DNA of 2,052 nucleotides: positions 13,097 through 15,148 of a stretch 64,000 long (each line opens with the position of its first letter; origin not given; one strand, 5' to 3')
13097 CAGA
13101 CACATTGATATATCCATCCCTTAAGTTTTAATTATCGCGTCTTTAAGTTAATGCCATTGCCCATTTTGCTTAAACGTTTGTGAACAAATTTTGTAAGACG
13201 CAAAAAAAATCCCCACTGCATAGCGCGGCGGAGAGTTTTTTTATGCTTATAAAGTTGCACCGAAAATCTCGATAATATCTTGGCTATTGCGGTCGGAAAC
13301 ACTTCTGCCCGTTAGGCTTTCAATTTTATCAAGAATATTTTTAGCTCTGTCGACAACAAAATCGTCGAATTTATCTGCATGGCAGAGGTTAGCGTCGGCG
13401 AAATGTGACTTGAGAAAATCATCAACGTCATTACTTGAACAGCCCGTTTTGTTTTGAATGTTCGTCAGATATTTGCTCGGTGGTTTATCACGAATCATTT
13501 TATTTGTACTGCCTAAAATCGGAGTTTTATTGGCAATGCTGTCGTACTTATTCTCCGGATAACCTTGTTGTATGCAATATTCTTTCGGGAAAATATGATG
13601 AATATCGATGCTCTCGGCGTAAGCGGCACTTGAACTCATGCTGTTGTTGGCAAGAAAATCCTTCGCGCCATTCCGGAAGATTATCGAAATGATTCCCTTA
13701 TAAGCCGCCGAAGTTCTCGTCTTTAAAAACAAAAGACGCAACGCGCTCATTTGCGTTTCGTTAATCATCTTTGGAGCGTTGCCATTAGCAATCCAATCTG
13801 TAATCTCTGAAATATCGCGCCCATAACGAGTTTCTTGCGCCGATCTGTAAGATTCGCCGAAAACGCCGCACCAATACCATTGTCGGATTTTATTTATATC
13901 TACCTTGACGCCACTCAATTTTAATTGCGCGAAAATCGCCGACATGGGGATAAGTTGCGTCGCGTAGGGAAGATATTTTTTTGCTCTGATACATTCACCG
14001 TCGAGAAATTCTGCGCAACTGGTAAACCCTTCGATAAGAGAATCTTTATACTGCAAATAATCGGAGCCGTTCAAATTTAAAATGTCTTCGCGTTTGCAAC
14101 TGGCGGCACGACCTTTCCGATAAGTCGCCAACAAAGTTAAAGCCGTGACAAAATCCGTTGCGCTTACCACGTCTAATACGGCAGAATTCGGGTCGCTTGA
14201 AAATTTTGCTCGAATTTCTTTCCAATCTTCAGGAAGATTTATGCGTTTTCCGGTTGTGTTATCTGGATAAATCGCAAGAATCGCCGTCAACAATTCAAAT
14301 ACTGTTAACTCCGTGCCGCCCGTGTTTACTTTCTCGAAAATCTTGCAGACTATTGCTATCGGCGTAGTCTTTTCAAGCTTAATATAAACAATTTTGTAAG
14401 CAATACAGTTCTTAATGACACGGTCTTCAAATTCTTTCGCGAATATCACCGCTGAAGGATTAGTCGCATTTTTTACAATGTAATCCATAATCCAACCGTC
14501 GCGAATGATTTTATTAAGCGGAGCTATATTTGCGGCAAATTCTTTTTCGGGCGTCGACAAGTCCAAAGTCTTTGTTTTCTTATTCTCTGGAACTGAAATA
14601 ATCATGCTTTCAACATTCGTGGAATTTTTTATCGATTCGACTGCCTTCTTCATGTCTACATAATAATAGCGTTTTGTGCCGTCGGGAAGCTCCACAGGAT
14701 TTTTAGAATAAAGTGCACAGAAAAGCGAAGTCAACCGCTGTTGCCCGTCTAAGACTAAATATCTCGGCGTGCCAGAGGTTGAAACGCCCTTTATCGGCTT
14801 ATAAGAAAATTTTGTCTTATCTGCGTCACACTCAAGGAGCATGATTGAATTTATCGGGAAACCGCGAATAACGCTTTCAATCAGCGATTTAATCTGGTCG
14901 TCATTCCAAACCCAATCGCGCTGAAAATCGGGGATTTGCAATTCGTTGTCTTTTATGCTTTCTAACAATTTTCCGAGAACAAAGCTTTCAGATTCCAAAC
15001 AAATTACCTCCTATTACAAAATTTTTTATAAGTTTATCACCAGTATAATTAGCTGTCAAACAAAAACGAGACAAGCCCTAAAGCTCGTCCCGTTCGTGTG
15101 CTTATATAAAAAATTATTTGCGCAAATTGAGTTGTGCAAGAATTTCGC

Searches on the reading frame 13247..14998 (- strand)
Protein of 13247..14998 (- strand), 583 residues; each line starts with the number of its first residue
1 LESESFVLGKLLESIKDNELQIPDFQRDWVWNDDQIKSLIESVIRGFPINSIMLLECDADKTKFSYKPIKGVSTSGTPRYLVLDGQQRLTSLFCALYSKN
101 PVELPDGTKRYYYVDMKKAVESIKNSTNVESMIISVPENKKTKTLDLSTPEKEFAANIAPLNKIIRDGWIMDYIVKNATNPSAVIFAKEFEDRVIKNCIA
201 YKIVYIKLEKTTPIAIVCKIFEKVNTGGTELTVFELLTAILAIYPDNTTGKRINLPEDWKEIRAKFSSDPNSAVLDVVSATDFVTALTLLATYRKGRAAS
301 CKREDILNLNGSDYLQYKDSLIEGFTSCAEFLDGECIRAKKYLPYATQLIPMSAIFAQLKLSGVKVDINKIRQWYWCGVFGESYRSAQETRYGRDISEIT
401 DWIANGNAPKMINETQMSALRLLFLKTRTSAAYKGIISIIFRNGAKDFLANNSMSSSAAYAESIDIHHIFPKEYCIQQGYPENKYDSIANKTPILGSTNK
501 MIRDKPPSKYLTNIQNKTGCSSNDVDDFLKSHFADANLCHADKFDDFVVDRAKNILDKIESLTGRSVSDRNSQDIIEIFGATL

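Call 64: search_protein_families(library=pfam, max_evalue=0.00001, proteins=[window:13247-14998:-])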
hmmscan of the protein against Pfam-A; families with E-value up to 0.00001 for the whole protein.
window:13247-14998:- (583 aa): 1 family
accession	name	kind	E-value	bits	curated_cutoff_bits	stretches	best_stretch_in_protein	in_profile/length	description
PF03235.19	GmrSD_N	-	4.2e-35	122.1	33.2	1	8-241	1-198/199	GmrSD restriction endonuclease, N-terminal domain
